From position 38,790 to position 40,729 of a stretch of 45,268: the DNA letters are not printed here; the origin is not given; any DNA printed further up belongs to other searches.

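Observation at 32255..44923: Candidate undescribed organic-acid catabolic regulon: BKACE+SDR / TAXI-TRAP / IclR+BCCP / carboxyltransferase / cytoplasmic Mo-enzyme / FadB-like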

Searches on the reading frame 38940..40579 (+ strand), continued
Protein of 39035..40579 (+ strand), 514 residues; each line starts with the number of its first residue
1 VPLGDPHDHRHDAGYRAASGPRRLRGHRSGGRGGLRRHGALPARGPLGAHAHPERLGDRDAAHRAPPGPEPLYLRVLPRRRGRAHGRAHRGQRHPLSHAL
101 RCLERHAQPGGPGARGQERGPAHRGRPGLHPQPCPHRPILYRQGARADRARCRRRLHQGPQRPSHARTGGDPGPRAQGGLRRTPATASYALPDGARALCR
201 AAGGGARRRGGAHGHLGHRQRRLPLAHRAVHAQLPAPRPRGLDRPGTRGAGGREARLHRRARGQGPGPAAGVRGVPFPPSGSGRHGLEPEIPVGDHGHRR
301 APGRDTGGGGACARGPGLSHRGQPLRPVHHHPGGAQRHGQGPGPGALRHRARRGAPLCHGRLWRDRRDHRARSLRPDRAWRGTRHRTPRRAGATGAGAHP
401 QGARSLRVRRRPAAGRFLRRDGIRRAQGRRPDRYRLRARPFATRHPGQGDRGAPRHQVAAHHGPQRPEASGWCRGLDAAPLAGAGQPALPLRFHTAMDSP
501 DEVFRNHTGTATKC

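Call 84: search_protein_families(library=ncbifam, proteins=[L037:12347-13762:+, L037:14704-15726:-, L037:5665-7116:+, L073:2-1084:-, L073:2618-3640:+, L073:1051-2511:-, L042:11068-12207:+, L045:11800-13305:+, L061:11750-12481:+], max_evalue=1e-15)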
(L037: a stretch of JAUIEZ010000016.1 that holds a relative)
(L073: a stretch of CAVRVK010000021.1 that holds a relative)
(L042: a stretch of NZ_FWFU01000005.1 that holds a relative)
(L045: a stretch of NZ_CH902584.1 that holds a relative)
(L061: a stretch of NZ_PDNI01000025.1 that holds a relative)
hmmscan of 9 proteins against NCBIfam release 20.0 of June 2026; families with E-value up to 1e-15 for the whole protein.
L037:12347-13762:+ (471 aa): 4 families
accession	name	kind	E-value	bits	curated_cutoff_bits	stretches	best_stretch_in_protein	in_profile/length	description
NF047625.1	AcylSulfactDhSauS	equivalog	1.2e-219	729.9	600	1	11-469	3-463/464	acylating sulfoacetaldehyde dehydrogenase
NF010378.0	PRK13805.1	equivalog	7.8e-116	387.9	951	1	9-448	11-451/872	bifunctional acetaldehyde-CoA/alcohol dehydrogenase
TIGR02518.1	EutH_ACDH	equivalog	2.4e-98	330.1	620.1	1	13-450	9-445/488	acetaldehyde dehydrogenase (acetylating)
NF011927.0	PRK15398.1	subfamily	4.3e-61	207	403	1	10-409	34-425/465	aldehyde dehydrogenase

L037:14704-15726:- (340 aa): 3 families
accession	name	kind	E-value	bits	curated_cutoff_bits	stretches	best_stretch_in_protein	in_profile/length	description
NF058644.1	CurcmRedCuraProt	equivalog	1.4e-110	369.6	440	1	8-339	2-333/336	NADPH-dependent curcumin/dihydrocurcumin reductase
TIGR02825.1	B4_12hDH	equivalog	1.1e-61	209.1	579.85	1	21-337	17-326/327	leukotriene B4 12-hydroxydehydrogenase/15-oxo-prostaglandin 13-reductase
TIGR02824.1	quinone_pig3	subfamily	6.9e-25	87.7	296.8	1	22-337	12-323/325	putative NAD(P)H quinone oxidoreductase, PIG3 family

L037:5665-7116:+ (483 aa): 2 families
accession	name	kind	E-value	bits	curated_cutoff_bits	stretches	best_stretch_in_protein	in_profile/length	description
NF008020.0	PRK10750.1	equivalog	2.9e-183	610.4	866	1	1-481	1-481/483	Trk system potassium transporter TrkH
TIGR00933.1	2a38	subfamily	1.4e-108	363.4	331.15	1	84-466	2-391/391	TrkH family potassium uptake protein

L073:2-1084:- (361 aa): 3 families
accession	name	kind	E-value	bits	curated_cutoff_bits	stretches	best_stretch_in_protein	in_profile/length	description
NF001913.0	PRK00696.1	equivalog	2.2e-104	349.6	370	1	11-360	1-360/388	ADP-forming succinate--CoA ligase subunit beta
TIGR01016.1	sucCoAbeta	subfamily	8.4e-95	317.9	375.55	1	11-360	1-360/386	succinate-CoA ligase subunit beta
NF010647.0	PRK14046.1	equivalog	5e-81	272.8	604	1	11-361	1-361/392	malate--CoA ligase subunit beta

L073:2618-3640:+ (340 aa): 17 families
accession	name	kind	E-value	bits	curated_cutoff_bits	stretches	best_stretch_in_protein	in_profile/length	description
NF011673.1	PRK15092.1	equivalog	1.6e-58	198.1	530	1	42-318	10-286/293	transcriptional regulator LrhA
NF040786.1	LysR_Sec_metab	equivalog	2.1e-28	99.2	250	1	43-278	1-253/298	selenium metabolism-associated LysR family transcriptional regulator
TIGR03339.1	phn_lysR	subfamily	1.6e-26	93.3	341.1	1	48-277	2-240/279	aminoethylphosphonate catabolism associated LysR family transcriptional regulator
NF047711.1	PutUtilRegPtrR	equivalog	1.8e-25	89.6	400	1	44-188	2-146/283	putrescine utilization regulator PtrR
NF053705.1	TransRegGltCGpos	equivalog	6.7e-23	81.3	350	1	47-276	5-247/300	glutamate biosynthesis transcriptional regulator GltC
NF045990.1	TransRegCbbRRhodb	equivalog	1.5e-20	73.4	450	1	43-318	6-298/304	LysR family regulator CbbR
NF007385.0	PRK09906.1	equivalog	4e-20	72.1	356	1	44-224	2-185/296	DNA-binding transcriptional regulator HcaR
TIGR03418.1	chol_sulf_TF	equivalog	6e-20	71.4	324.8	1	44-191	2-146/291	choline sulfate utilization transcriptional regulator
NF008410.0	PRK11233.1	equivalog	6.8e-20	71.4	309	1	45-284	3-249/305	nitrogen assimilation transcriptional regulator NAC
NF008416.0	PRK11242.1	equivalog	4.5e-19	68.9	277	1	48-223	6-194/300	transcriptional regulator CynR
NF047520.1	trans_act_CidR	equivalog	1e-18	67.5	415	1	44-225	2-187/292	cidABC operon transcriptional activator CidR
NF008352.0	PRK11139.1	subfamily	3.7e-18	65.7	288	1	45-194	8-154/305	transcriptional regulator GcvA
NF008722.0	PRK11716.1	equivalog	8.3e-18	64.4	246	1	44-195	2-154/293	HTH-type transcriptional activator IlvY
NF045775.1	acetoin_reg_AlsR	exception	6.1e-17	62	430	1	44-225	2-187/290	acetoin biosynthesis transcriptional regulator AlsR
NF058504.1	TransRegCcpCBac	equivalog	6.6e-17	61.8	400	1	52-275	10-239/287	transcriptional regulator CcpC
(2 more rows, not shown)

L073:1051-2511:- (486 aa): 5 families
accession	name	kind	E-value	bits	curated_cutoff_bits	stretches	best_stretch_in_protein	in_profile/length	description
NF047625.1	AcylSulfactDhSauS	equivalog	3.8e-237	787.6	600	1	24-480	5-462/464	acylating sulfoacetaldehyde dehydrogenase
NF010378.0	PRK13805.1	equivalog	2.7e-110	369.6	951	1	25-458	16-449/872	bifunctional acetaldehyde-CoA/alcohol dehydrogenase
TIGR02518.1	EutH_ACDH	equivalog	1.1e-94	318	620.1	1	27-458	12-441/488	acetaldehyde dehydrogenase (acetylating)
NF011927.0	PRK15398.1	subfamily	2.8e-59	201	403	1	25-432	38-437/465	aldehyde dehydrogenase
NF001221.0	PRK00197.1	equivalog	1.3e-18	66.9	289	1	106-429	101-385/418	glutamate-5-semialdehyde dehydrogenase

L042:11068-12207:+ (379 aa): 3 families
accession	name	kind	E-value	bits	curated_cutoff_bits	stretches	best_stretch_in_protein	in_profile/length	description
NF033943.0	RTX_toxin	subfamily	1.6e-23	82.9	1000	0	103-216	683-797/930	RTX family hemolysin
NF046115.1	Ca_rpt_SMc04171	equivalog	5.6e-20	72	625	0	115-190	413-488/574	SMc04171 family calcium-binding repeat protein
NF053766.1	ZapA_metallo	exception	8.6e-19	67.9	940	0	139-191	335-387/483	ZapA family metalloprotease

L045:11800-13305:+ (501 aa): 0 families

L061:11750-12481:+ (243 aa): 1 family
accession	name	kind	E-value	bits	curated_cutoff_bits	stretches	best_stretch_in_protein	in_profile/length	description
NF033545.0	transpos_IS630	equivalog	6.3e-42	144.1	100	1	23-222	102-297/299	IS630 family transposase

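Call 86: search_dna_similar(query=window:38979-40463:+, collection=plasmids, mode=protein, max_evalue=1e-100, max_rows=40)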
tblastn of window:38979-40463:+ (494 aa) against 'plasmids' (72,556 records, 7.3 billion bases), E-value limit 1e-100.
Records with a match: 5; places in all: 5; records where one place covers at least 80% of the query: 5.
Best place of each record, by identity: <60% 5.
By first word of the organism name: Caballeronia 2; Burkholderia 1; Arthrobacter 1; Cnuibacter 1.
By predicted mobility (MOB-suite, as given by PLSDB): mobilizable 3; conjugative 2.
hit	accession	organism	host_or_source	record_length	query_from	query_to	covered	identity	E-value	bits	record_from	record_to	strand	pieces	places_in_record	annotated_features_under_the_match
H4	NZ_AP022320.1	Burkholderia sp. THE68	Togo hemipterus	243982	5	481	97%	43.9%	2e-118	390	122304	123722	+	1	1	pyruvate carboxylase subunit B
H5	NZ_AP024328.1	Caballeronia sp. NK8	-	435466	5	481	97%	43.9%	3e-118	389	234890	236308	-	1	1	pyruvate carboxylase subunit B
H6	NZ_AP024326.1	Caballeronia sp. NK8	-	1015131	5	481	97%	43.9%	3e-118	389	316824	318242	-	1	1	record has no annotation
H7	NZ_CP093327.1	Arthrobacter sulfonylureivorans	whole organism,grassland soil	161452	3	487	98%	42.3%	2e-106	355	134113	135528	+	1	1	pyruvate carboxylase subunit B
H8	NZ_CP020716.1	Cnuibacter physcomitrellae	Physcomitrium patens,single cell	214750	3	471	95%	42.4%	1e-106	355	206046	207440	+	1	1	pyruvate carboxylase subunit B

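Call 87: get_annotated_region(hit=H4, flank=9000)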
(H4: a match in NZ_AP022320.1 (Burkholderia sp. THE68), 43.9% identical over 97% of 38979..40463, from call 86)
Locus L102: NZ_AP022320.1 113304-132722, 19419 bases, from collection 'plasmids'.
description: Burkholderia sp. THE68 plasmid BTHE68_p2, complete sequence
organism: Burkholderia sp. THE68 (NCBI taxid 758782)
taxonomy: Bacteria; Pseudomonadota; Betaproteobacteria; Burkholderiales; Burkholderiaceae; Burkholderia; Burkholderia sp. THE68
host: -; source: Togo hemipterus; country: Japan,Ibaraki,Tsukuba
typing (MOB-suite, as given by PLSDB): conjugative; relaxase MOBF; mating-pair formation MPF_T
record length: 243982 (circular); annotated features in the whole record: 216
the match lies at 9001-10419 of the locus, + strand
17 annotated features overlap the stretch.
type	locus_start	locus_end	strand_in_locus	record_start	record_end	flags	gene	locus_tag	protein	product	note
CDS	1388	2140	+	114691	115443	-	-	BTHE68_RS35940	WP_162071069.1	GntR family transcriptional regulator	-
CDS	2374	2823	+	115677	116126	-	-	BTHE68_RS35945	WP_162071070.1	MerR family transcriptional regulator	GO:0006355 - regulation of DNA-templated transcription [Evidence IEA]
CDS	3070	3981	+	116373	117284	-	-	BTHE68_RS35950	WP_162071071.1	acetoacetate decarboxylase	-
CDS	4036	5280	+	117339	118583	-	-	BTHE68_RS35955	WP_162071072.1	saccharopine dehydrogenase NADP-binding domain-containing protein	-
CDS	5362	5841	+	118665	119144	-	-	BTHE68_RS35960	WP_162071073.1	MerR family transcriptional regulator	GO:0006355 - regulation of DNA-templated transcription [Evidence IEA]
CDS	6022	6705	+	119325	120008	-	-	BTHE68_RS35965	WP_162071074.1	type 1 glutamine amidotransferase domain-containing protein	-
CDS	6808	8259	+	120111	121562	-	-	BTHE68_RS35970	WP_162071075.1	coniferyl aldehyde dehydrogenase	GO:0006081 - cellular aldehyde metabolic process [Evidence IEA]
CDS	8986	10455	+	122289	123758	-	-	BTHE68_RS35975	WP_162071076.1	pyruvate carboxylase subunit B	-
CDS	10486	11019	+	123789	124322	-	accB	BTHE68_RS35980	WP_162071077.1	acetyl-CoA carboxylase biotin carboxyl carrier protein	GO:0006633 - fatty acid biosynthetic process [Evidence IEA]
CDS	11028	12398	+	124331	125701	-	accC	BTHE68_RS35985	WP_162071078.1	acetyl-CoA carboxylase biotin carboxylase subunit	GO:0006633 - fatty acid biosynthetic process [Evidence IEA]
CDS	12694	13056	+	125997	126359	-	-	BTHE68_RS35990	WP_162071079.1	DUF485 domain-containing protein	-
CDS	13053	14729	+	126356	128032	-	-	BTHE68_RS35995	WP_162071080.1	cation acetate symporter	GO:0006847 - plasma membrane acetate transport [Evidence IEA]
CDS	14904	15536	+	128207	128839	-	-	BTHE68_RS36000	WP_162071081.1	carbonic anhydrase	-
CDS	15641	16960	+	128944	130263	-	-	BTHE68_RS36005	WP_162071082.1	adenosylmethionine--8-amino-7-oxononanoate transaminase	GO:0009102 - biotin biosynthetic process [Evidence IEA]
CDS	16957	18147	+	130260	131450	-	bioF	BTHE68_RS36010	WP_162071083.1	8-amino-7-oxononanoate synthase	GO:0009102 - biotin biosynthetic process [Evidence IEA]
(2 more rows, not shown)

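Call 88: get_annotated_region(hit=H7, flank=9000)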
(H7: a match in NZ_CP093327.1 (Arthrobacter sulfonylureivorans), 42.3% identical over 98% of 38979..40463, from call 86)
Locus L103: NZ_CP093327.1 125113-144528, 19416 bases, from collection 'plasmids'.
description: Arthrobacter sulfonylureivorans strain S4-C24 plasmid p1, complete sequence
organism: Arthrobacter sulfonylureivorans (NCBI taxid 2486855)
taxonomy: Bacteria; Actinomycetota; Actinomycetes; Micrococcales; Micrococcaceae; Arthrobacter; Arthrobacter sulfonylureivorans
host: -; source: whole organism,grassland soil; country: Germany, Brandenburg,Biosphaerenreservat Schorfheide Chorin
typing (MOB-suite, as given by PLSDB): conjugative; relaxase MOBP; mating-pair formation MPF_T
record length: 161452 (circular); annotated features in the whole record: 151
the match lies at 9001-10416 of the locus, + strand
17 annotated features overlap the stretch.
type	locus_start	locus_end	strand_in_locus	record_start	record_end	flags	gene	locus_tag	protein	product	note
CDS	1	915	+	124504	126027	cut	-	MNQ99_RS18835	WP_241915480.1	NAD(P)/FAD-dependent oxidoreductase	-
CDS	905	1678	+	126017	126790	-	-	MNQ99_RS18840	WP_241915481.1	IclR family transcriptional regulator C-terminal domain-containing protein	-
CDS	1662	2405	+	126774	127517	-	-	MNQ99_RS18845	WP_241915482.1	SDR family NAD(P)-dependent oxidoreductase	-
CDS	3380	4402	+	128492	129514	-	-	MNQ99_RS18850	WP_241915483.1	NADPH:quinone reductase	-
CDS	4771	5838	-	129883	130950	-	-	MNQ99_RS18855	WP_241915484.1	M20/M25/M40 family metallo-hydrolase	-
CDS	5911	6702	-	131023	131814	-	-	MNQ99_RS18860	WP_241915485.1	SDR family oxidoreductase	-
CDS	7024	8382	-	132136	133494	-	-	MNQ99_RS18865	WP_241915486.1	MFS transporter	GO:0055085 - transmembrane transport [Evidence IEA]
CDS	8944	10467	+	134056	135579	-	-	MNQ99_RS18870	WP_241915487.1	pyruvate carboxylase subunit B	-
CDS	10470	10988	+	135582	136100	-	accB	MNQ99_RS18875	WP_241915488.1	acetyl-CoA carboxylase biotin carboxyl carrier protein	GO:0006633 - fatty acid biosynthetic process [Evidence IEA]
CDS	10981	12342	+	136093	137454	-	accC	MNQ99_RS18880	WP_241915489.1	acetyl-CoA carboxylase biotin carboxylase subunit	GO:0006633 - fatty acid biosynthetic process [Evidence IEA]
CDS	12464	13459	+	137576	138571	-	-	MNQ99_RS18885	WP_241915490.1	LacI family DNA-binding transcriptional regulator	GO:0006351 - DNA-templated transcription [Evidence IEA]; GO:0045892 - negative regulation of DNA-templated ...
CDS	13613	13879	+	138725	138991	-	-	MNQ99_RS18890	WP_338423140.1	hypothetical protein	-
CDS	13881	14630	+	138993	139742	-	-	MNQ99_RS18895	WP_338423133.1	ABC transporter ATP-binding protein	-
CDS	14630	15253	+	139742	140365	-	-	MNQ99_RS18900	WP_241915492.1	energy-coupling factor transporter transmembrane component T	GO:0055085 - transmembrane transport [Evidence IEA]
CDS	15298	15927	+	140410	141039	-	-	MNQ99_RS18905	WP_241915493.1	biotin transporter BioY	-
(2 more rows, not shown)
